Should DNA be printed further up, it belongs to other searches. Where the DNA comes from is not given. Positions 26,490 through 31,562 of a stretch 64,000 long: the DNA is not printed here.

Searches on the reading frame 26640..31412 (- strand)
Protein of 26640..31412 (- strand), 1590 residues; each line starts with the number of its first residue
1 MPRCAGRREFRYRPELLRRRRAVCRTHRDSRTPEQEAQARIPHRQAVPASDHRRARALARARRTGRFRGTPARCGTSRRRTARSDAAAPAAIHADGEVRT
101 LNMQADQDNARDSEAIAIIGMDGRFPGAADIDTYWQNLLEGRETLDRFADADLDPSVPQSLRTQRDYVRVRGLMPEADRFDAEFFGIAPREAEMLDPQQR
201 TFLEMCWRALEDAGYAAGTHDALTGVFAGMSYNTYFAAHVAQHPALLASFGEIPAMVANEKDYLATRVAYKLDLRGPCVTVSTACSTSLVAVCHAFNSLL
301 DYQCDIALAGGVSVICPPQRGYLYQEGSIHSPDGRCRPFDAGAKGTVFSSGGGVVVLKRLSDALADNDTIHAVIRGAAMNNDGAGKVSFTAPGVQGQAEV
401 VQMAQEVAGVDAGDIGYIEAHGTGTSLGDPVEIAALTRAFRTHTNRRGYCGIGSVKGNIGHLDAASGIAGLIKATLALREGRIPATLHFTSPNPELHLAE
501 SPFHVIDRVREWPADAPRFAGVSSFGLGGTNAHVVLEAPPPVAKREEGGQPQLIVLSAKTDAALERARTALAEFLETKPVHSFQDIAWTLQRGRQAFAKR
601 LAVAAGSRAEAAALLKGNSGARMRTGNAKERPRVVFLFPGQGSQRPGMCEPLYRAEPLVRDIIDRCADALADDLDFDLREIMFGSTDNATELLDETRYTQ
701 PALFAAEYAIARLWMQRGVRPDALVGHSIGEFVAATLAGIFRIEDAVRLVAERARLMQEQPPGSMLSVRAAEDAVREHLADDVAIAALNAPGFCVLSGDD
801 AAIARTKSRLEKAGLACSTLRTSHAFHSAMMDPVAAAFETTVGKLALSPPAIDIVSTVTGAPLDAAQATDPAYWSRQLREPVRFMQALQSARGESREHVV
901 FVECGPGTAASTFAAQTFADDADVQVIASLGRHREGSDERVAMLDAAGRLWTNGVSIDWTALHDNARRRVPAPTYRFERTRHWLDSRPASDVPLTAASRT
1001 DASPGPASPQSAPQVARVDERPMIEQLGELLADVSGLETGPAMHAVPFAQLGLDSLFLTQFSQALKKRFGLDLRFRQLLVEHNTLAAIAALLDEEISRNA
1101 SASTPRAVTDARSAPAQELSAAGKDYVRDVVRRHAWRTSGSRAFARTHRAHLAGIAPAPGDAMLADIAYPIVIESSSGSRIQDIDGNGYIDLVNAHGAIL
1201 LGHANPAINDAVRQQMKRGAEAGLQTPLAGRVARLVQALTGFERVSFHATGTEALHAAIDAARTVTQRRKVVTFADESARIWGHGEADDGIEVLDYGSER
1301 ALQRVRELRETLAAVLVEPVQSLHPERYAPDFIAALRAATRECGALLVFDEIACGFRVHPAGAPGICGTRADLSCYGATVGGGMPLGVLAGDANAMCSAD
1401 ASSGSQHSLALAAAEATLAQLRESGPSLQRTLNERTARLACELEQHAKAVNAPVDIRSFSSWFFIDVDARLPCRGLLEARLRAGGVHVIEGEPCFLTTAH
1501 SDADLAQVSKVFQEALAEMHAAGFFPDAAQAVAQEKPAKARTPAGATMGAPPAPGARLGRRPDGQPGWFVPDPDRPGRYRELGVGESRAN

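Call 51: search_protein_families(library=pfam, proteins=[window:26640-31412:-], max_evalue=0.00001)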
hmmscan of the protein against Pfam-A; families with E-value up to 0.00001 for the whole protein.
window:26640-31412:- (1590 aa): 8 families
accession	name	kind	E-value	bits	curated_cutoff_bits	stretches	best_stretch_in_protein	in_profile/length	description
PF00109.32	ketoacyl-synt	-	1.3e-71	241.6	20.8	1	114-363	2-252/252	Beta-ketoacyl synthase, N-terminal domain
PF00698.26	Acyl_transf_1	-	4e-58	197.8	32.7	1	635-954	1-316/319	Acyl transferase domain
PF02801.28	Ketoacyl-synt_C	-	7.8e-41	139.3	20.8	1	371-489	1-118/119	Beta-ketoacyl synthase, C-terminal domain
PF00202.27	Aminotran_3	-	1.7e-33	116.4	30.5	2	1170-1275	10-124/403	Aminotransferase class-III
PF22621.2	CurL-like_PKS_C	-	1.6e-17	63.7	27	1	552-615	1-64/64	CurL-like, PKS C-terminal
PF16197.11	KAsynt_C_assoc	-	1.7e-17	64.3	33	1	492-592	1-101/111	Ketoacyl-synthetase C-terminal extension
PF22336.2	RhiE-like_linker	-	1.1e-14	54.6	27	1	555-616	1-61/67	RhiE-like, KS-MAT linker domain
PF00550.31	PP-binding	-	2.8e-09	37.5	20.8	1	1026-1092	2-67/67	Phosphopantetheine attachment site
